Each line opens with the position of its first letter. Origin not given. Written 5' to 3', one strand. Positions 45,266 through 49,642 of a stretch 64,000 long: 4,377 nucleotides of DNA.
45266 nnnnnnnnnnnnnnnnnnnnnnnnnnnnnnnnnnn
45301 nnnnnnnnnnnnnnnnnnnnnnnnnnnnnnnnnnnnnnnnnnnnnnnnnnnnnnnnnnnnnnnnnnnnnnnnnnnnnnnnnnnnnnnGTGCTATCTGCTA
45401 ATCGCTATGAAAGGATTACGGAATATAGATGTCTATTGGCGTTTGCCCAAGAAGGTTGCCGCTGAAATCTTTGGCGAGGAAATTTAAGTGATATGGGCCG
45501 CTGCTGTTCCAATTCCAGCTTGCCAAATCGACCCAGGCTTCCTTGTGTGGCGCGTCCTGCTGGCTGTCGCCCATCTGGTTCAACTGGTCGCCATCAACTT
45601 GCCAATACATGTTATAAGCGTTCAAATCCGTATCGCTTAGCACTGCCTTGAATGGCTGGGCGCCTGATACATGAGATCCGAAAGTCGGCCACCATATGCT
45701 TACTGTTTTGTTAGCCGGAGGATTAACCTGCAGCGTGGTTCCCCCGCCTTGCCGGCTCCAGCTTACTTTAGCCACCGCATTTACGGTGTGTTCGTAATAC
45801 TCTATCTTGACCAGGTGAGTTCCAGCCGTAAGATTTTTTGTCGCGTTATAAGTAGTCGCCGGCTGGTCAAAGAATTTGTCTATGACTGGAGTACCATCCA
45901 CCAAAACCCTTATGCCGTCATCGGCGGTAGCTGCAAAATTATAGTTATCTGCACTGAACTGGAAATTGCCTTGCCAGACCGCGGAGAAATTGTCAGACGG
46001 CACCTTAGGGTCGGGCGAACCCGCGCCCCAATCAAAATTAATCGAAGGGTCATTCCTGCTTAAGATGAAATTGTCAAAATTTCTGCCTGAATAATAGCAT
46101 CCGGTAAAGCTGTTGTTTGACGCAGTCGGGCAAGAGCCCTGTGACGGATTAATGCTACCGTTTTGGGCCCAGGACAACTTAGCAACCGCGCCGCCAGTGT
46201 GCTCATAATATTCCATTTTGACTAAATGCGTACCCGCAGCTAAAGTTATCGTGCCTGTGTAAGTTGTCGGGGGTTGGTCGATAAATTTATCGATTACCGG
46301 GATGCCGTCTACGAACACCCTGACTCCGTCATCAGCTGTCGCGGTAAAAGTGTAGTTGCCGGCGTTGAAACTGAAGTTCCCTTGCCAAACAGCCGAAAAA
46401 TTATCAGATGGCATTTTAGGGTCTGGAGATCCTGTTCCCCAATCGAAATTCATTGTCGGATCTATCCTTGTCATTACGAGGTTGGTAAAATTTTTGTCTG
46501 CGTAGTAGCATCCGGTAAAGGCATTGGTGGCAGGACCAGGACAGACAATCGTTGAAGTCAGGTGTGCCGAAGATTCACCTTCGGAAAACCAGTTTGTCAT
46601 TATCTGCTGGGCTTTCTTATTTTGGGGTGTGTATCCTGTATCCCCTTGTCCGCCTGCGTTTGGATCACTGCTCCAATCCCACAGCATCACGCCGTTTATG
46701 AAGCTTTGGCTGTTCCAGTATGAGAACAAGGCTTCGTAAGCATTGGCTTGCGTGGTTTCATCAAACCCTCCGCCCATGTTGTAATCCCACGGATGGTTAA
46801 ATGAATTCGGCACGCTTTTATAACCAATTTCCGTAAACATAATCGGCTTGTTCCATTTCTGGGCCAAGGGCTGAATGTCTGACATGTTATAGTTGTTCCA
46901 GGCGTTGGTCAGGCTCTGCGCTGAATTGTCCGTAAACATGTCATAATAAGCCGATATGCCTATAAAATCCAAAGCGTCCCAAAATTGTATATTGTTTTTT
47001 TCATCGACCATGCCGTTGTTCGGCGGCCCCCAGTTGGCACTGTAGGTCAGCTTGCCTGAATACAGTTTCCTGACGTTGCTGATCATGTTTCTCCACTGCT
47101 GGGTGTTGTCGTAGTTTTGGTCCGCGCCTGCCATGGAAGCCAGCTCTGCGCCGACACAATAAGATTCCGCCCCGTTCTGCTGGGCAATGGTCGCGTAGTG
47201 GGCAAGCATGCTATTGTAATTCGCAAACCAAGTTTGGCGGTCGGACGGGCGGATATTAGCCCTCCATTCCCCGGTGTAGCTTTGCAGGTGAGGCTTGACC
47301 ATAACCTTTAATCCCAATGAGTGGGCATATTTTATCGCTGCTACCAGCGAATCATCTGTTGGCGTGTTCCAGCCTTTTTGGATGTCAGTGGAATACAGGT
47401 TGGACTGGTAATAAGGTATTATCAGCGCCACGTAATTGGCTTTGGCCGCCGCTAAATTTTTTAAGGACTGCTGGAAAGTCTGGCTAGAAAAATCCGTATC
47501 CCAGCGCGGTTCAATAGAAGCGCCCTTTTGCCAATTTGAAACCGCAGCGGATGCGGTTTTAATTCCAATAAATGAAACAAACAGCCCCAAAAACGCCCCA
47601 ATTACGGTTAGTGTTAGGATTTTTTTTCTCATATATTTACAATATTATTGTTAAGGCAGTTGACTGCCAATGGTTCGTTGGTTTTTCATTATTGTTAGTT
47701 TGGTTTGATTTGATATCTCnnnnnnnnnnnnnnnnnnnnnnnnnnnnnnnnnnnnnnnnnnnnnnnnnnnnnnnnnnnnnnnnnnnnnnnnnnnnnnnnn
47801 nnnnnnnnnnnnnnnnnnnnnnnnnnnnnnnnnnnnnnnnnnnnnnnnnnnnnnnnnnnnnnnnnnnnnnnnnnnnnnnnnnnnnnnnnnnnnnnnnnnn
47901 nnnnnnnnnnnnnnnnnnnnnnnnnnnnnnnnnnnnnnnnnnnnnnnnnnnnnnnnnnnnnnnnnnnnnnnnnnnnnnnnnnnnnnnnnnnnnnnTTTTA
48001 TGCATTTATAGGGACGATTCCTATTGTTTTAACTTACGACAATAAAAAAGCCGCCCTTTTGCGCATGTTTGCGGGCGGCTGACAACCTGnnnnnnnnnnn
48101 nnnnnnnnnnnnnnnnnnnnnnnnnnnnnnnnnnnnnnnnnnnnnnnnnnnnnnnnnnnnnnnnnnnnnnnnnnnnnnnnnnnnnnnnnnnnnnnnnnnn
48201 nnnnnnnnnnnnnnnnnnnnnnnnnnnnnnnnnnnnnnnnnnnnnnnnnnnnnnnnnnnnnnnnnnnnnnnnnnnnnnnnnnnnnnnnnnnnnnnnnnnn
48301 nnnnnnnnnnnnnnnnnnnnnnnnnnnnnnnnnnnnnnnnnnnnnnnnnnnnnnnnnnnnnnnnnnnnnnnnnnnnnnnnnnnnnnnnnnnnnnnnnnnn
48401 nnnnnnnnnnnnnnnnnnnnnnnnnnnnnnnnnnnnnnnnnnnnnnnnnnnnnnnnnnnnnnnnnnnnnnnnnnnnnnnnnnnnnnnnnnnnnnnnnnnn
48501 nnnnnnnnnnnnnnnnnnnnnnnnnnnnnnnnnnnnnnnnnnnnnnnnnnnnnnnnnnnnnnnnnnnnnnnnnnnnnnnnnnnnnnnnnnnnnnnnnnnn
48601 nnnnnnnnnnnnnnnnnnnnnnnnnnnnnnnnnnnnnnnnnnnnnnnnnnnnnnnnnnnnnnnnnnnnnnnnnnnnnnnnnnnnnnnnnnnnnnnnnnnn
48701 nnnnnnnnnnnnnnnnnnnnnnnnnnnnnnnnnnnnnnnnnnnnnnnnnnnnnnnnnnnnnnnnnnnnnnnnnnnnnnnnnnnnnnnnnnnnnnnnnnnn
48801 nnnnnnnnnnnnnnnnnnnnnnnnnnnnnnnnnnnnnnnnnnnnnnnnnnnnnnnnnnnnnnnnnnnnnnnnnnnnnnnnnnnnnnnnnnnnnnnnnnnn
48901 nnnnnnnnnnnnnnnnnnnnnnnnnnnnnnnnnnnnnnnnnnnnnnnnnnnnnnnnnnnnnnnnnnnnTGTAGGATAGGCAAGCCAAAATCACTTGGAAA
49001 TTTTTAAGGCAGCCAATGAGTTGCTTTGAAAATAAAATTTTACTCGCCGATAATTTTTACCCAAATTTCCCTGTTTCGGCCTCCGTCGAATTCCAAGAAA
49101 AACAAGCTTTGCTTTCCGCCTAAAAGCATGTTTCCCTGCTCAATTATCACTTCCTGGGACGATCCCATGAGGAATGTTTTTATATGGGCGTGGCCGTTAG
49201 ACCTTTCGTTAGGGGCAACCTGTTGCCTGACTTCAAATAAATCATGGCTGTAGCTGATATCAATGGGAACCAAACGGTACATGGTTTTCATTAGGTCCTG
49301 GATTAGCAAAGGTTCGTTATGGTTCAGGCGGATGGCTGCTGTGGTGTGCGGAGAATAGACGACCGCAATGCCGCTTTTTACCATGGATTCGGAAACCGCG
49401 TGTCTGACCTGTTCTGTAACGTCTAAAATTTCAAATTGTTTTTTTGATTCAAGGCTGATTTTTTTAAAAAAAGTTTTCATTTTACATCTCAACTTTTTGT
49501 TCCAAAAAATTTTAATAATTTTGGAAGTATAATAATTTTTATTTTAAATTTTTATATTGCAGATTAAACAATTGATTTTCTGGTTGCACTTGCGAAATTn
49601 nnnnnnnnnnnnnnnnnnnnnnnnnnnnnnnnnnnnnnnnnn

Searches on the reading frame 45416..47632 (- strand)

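Call 10: search_protein_families(library=pfam, proteins=[window:45416-47632:-], max_evalue=0.001)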
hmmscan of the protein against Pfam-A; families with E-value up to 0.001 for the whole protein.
window:45416-47632:- (738 aa): 3 families
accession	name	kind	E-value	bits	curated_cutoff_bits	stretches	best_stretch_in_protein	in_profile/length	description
PF22612.2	GH113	-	5.8e-61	206.8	27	1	47-335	11-285/289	Glycoside Hydrolase Family 113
PF07691.17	PA14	-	5.9e-43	146.6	24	2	372-495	5-140/147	PA14 domain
PF17996.7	CE2_N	-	0.00059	20.3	27.9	0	558-613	25-83/108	Carbohydrate esterase 2 N-terminal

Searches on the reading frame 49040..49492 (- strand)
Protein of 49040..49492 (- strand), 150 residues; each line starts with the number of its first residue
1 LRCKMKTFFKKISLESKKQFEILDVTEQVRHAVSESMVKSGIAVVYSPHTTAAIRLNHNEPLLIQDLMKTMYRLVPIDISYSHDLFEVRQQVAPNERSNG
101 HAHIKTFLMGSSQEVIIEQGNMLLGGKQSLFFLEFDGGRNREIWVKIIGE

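Call 38: search_protein_families(library=pfam, proteins=[window:49040-49492:-], max_evalue=0.0001)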
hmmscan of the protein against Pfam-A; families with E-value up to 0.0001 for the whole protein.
window:49040-49492:- (150 aa): 1 family
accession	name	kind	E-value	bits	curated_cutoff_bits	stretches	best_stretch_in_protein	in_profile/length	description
PF01894.22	UPF0047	-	2.7e-32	111.8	27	1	24-147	1-117/117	Uncharacterised protein family UPF0047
